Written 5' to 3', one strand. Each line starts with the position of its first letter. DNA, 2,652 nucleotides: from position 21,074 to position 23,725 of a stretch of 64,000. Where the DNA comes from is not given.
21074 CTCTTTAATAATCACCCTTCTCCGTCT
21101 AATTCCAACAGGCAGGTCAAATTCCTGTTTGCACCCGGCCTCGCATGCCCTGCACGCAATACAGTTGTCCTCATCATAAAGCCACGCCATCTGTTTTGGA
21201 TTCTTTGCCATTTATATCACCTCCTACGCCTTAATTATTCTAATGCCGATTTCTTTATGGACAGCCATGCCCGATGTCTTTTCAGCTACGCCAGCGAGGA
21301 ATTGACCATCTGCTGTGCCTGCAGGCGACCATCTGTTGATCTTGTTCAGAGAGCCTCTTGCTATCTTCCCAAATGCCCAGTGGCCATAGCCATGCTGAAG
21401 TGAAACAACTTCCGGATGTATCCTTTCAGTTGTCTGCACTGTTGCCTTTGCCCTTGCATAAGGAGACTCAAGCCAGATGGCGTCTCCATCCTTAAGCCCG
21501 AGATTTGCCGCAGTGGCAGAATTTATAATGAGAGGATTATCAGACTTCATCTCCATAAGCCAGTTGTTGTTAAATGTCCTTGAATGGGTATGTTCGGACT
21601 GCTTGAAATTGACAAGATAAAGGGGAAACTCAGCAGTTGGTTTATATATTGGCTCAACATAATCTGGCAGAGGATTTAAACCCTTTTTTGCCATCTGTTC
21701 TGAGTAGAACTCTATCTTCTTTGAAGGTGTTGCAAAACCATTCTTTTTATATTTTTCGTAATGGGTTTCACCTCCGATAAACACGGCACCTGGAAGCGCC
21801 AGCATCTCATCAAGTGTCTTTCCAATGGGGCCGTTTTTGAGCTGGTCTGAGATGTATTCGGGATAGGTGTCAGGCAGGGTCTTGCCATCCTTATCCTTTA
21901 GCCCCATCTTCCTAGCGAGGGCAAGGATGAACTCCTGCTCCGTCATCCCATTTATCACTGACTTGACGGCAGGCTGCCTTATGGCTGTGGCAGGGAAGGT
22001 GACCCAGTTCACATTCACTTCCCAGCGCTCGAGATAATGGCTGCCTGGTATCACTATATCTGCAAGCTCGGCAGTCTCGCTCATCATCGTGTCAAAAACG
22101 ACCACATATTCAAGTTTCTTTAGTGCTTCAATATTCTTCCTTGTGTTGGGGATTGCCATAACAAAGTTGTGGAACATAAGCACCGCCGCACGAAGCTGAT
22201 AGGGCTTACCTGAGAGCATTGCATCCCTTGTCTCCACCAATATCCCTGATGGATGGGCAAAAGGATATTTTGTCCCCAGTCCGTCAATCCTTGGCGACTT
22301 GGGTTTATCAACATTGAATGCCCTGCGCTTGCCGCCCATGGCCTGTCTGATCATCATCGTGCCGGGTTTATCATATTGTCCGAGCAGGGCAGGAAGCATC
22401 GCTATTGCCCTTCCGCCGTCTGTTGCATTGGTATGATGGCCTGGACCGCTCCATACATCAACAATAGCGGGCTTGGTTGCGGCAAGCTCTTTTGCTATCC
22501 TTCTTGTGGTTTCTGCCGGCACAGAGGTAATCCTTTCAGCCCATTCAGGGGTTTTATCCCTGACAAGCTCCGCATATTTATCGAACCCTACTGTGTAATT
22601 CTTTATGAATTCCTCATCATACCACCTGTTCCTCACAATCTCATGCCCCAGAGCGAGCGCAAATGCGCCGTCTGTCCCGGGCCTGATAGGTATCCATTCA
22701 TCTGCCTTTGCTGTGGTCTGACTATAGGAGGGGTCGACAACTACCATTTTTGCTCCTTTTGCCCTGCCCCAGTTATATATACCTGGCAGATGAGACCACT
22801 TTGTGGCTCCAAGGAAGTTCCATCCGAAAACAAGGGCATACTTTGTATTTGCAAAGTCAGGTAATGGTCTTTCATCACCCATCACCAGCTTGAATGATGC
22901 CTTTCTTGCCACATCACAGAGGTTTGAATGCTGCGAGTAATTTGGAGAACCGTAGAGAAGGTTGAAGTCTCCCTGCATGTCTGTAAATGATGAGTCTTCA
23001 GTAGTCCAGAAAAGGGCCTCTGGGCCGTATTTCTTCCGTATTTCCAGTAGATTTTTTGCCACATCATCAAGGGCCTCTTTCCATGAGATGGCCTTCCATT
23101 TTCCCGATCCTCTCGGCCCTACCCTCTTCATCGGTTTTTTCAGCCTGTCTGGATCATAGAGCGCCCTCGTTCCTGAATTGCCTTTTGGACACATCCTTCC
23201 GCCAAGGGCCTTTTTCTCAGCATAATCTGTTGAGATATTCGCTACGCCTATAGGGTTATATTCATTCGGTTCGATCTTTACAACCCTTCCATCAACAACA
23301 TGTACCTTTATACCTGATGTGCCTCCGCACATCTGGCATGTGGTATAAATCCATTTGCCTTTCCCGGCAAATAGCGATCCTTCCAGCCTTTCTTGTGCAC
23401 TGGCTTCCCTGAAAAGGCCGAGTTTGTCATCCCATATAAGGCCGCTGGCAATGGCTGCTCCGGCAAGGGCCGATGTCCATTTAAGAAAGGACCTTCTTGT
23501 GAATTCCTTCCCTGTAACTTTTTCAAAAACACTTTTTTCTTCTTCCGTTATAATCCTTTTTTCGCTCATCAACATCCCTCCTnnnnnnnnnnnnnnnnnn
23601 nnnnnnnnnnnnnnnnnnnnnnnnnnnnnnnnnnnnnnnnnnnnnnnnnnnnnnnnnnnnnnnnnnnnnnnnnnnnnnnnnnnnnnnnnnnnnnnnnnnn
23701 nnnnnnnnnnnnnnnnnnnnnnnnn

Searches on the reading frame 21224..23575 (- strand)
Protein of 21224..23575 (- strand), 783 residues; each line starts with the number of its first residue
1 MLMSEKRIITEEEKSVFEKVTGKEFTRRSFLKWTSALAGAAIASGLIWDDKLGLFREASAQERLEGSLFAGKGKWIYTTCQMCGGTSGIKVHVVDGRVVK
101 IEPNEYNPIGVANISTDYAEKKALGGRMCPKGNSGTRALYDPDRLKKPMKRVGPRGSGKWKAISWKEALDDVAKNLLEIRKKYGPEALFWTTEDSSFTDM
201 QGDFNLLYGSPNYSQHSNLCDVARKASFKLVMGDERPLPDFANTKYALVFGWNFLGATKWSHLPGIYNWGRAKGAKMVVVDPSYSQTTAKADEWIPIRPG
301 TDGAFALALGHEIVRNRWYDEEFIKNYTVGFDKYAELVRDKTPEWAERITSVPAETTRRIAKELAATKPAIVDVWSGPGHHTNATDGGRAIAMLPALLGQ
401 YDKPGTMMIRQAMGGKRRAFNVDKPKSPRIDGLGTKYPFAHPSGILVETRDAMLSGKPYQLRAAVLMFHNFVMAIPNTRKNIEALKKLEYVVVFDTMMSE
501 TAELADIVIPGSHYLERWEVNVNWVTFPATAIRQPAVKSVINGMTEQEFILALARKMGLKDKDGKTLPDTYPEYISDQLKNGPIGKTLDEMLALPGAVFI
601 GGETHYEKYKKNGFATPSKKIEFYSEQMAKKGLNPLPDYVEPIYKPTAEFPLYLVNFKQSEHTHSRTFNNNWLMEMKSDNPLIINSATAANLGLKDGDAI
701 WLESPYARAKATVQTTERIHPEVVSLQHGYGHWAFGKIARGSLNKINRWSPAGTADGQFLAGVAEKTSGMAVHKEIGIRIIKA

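Call 25: search_protein_families(library=pfam, proteins=[window:21224-23575:-], max_evalue=0.0001)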
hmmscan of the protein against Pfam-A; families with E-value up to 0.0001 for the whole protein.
window:21224-23575:- (783 aa): 3 families
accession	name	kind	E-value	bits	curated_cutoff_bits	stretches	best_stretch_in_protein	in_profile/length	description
PF00384.28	Molybdopterin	-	1.8e-40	139.5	24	1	144-542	1-339/353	Molybdopterin oxidoreductase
PF01568.27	Molydop_binding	-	3.5e-17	62.8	26.8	1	652-737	1-83/110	Molydopterin dinucleotide binding domain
PF04879.21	Molybdop_Fe4S4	-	2.9e-09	37.2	22.7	1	74-140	2-54/55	Molybdopterin oxidoreductase Fe4S4 domain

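Call 69: search_protein_families(library=ncbifam, proteins=[window:21224-23575:-], max_evalue=1e-10)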
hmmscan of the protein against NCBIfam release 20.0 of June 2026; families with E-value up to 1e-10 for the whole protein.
window:21224-23575:- (783 aa): 23 families
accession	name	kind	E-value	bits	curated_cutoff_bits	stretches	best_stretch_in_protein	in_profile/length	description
NF012032.0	PRK15488.1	equivalog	3e-132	442.1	694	2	25-560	3-530/759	thiosulfate reductase PhsA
TIGR02166.1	dmsA_ynfE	subfamily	1.6e-90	304.3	777.7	2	26-407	2-397/794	DMSO/selenate family reductase complex A subunit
NF041714.1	arsenate_red_ArrA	equivalog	3e-74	250.6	1600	3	25-331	3-299/848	arsenate respiratory reductase molybdopterin-containing subunit ArrA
TIGR01591.1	Fdh-alpha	equivalog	2.9e-70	237.2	666.25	2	78-406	1-316/672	formate dehydrogenase subunit alpha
NF041884.1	selenate_YnfF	exception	1.5e-60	205.1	1650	1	26-401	2-391/798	selenate/tellurate reductase subunit YnfF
TIGR03479.1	DMSO_red_II_alp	subfamily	2.8e-59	201.1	984.75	1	78-328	61-307/913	molybdopterin-dependent oxidoreductase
NF011566.1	PRK14990.1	exception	1.6e-58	198.4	1600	1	18-400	7-410/814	dimethylsulfoxide reductase subunit A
NF041885.1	selenate_YnfE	exception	7.1e-58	196.1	1675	1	25-401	3-398/805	selenate/tellurate reductase subunit YnfE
NF041783.2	mnquin_red_QrcB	equivalog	2.5e-56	191.2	440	1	70-559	47-505/695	menaquinone reductase molybdopterin-binding-like subunit QrcB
TIGR00509.1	bisC_fam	subfamily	1.6e-45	155.6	1017.55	1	271-405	201-341/772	molybdopterin guanine dinucleotide-containing S/N-oxide reductase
NF011567.1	PRK14991.1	equivalog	1.4e-41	142.3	1750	1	436-562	598-734/1022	tetrathionate reductase subunit TtrA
NF047855.1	AssmNtatRedNasC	equivalog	3.1e-39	134.8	1100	2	120-389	53-324/708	assimilatory nitrate reductase catalytic subunit NasC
TIGR01553.1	formate-DH-alph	equivalog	1.1e-33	116.1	814.2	0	271-330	247-306/1009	formate dehydrogenase-N subunit alpha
NF011682.0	PRK15102.1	equivalog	1.8e-31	109.1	909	1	266-405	249-394/829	trimethylamine-N-oxide reductase TorA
TIGR02164.1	torA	equivalog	3.3e-30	104.9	1465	1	249-405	228-390/824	trimethylamine-N-oxide reductase TorA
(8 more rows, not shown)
